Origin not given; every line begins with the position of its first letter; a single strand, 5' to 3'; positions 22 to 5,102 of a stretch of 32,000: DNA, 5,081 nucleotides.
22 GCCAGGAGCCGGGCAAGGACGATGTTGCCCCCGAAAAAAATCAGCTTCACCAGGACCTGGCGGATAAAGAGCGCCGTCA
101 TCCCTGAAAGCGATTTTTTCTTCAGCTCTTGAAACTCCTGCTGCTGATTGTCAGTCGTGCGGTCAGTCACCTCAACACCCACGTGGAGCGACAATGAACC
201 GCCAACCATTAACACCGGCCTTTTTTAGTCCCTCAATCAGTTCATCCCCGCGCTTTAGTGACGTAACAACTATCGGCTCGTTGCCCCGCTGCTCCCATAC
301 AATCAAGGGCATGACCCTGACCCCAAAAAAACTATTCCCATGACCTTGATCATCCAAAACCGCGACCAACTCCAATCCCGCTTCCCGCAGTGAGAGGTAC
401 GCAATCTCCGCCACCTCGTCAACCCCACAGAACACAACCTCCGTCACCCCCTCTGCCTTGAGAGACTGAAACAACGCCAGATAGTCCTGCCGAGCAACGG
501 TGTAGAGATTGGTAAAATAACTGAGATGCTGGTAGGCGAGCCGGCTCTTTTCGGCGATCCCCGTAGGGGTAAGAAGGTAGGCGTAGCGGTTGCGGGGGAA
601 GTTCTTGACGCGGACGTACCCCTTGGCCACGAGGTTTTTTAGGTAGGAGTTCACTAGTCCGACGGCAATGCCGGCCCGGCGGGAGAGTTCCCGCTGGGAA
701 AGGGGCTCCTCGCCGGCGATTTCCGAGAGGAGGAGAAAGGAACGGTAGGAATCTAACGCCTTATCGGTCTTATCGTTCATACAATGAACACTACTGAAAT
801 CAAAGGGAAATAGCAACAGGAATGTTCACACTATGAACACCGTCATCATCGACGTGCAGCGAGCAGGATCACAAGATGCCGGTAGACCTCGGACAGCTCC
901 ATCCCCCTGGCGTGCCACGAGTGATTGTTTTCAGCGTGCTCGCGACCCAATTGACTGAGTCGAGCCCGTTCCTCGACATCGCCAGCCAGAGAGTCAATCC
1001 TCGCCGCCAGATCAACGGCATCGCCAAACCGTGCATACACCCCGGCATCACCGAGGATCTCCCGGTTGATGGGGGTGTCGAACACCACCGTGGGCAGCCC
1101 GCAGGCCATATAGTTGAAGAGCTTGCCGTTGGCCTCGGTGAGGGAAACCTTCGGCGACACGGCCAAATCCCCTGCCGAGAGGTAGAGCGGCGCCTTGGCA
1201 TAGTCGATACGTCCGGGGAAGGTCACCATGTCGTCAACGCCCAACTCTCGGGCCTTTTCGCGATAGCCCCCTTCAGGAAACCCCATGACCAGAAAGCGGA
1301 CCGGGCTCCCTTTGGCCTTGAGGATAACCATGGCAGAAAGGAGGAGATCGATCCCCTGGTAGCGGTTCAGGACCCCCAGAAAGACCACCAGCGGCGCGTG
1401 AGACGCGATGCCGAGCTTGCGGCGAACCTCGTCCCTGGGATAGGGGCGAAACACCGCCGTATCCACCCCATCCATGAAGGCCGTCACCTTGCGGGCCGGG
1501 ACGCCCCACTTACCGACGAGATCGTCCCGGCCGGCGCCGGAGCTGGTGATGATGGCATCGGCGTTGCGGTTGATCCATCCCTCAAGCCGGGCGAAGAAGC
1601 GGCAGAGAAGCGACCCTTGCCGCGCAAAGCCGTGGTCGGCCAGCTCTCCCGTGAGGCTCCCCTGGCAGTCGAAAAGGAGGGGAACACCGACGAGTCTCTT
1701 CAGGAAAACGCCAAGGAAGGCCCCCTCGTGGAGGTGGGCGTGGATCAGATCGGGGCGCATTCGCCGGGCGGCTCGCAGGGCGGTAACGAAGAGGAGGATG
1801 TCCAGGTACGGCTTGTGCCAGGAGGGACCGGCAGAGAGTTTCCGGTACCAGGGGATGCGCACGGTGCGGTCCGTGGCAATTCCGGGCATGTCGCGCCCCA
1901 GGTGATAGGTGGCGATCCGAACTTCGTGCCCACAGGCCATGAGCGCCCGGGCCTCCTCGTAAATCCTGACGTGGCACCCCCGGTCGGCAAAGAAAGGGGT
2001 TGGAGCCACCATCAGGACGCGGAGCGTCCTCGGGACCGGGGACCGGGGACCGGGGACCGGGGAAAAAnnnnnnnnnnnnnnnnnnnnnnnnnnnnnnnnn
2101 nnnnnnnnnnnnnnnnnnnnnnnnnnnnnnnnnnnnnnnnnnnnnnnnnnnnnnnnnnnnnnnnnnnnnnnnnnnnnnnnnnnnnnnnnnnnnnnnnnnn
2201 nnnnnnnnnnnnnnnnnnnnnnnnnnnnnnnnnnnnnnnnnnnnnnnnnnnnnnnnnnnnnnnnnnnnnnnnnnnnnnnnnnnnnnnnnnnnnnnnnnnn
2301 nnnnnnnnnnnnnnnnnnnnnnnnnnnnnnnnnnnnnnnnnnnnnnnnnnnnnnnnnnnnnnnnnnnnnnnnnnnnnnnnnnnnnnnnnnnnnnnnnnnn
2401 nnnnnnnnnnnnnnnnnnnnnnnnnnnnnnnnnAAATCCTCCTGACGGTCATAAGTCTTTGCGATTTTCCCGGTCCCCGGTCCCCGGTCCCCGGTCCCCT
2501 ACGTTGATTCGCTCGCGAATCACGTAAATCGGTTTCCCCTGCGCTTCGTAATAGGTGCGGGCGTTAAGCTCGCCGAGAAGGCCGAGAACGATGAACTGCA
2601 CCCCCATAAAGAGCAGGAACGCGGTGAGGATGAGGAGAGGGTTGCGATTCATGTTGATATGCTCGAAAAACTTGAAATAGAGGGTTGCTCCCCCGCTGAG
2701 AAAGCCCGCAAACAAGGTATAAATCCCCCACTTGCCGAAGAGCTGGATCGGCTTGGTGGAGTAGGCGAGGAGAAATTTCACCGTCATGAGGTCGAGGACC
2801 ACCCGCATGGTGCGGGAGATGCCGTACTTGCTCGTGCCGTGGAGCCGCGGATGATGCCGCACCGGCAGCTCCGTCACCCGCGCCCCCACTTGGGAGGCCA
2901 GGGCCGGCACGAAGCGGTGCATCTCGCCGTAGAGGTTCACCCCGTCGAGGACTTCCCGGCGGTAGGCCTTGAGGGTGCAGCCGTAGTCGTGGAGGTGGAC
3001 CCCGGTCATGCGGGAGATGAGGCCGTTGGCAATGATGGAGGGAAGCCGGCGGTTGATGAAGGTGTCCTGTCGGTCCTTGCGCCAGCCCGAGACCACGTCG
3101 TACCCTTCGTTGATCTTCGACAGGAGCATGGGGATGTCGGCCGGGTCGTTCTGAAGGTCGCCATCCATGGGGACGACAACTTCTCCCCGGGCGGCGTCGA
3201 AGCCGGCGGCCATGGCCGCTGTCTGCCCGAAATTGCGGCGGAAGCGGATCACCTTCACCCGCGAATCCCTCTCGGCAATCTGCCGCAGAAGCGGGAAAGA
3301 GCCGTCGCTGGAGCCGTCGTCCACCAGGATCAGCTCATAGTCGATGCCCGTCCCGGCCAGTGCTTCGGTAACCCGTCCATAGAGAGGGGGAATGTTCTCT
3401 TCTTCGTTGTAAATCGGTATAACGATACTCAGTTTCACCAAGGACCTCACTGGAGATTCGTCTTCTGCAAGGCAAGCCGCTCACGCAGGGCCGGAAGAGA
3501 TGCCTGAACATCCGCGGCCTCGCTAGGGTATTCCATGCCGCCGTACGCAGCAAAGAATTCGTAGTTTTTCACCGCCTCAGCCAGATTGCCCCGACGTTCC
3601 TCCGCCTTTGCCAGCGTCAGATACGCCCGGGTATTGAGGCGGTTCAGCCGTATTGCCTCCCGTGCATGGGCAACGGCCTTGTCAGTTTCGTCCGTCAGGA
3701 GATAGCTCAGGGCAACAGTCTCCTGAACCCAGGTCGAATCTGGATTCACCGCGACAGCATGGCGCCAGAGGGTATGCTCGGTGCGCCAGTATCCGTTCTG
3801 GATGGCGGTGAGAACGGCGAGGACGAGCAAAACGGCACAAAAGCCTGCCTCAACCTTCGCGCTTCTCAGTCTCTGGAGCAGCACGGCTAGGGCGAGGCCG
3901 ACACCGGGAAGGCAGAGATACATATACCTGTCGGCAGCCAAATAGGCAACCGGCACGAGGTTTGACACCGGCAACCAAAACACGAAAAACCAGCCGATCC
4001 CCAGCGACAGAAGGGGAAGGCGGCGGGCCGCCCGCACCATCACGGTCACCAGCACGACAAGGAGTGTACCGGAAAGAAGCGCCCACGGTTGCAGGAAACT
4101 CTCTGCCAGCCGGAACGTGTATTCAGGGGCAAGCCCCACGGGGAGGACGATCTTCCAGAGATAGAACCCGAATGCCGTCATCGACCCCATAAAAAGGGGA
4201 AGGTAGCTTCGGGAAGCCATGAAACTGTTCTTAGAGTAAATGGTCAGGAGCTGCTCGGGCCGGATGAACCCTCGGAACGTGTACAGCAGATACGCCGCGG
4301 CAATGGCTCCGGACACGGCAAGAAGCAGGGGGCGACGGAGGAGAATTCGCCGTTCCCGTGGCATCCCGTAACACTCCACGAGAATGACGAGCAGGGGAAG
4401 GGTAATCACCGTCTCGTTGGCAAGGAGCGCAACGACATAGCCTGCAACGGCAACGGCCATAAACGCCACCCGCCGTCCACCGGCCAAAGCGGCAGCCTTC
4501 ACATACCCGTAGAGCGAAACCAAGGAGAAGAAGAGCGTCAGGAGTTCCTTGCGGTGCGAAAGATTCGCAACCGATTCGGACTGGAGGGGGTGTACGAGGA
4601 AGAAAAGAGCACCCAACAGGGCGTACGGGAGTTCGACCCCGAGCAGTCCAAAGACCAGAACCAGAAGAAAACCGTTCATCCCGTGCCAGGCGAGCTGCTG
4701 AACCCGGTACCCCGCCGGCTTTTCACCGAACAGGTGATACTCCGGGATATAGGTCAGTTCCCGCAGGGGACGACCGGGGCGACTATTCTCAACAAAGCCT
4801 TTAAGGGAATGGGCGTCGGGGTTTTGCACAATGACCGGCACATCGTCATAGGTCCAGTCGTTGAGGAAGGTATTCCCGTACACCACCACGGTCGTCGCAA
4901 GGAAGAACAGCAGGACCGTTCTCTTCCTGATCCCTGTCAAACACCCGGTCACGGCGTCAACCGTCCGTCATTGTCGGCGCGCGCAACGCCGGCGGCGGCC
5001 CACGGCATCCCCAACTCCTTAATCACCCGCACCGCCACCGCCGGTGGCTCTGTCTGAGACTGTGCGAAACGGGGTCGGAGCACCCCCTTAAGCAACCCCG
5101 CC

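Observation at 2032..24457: A polar heptad array with no stop codons, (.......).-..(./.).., occurs five times in 32 kb, each copy inside or within a few nt of a coding sequence, and matches the G-quadruplex motif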

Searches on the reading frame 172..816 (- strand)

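Call 12: search_protein_families(library=pfam, proteins=[window:172-816:-])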
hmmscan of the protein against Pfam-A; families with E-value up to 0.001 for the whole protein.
window:172-816:- (214 aa): 5 families
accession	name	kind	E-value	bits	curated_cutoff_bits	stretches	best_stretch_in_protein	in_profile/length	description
PF13412.12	HTH_24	-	1.4e-09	37.8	21.9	1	27-69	6-48/48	Winged helix-turn-helix DNA-binding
PF12802.13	MarR_2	-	3e-08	34.2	27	1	26-71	7-53/61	MarR family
PF01047.28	MarR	-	4.9e-05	23.6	24.6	1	24-77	3-56/59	MarR family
PF09339.16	HTH_IclR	-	0.00074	19.7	22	0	35-69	15-49/52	IclR helix-turn-helix domain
PF01978.25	TrmB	-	0.00076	19.7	25.6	0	36-79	20-63/68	Sugar-specific transcriptional regulator TrmB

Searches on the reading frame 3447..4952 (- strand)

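Call 12: search_protein_families(library=pfam, proteins=[window:3447-4952:-])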
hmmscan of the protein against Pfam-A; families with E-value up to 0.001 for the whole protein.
window:3447-4952:- (501 aa): 2 families
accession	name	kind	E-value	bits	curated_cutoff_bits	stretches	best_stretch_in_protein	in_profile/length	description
PF13428.12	TPR_14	-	9.9e-05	23.1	23.5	0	413-450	7-44/44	Tetratricopeptide repeat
PF07719.23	TPR_2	-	0.0002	21.7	27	0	442-465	2-25/34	Tetratricopeptide repeat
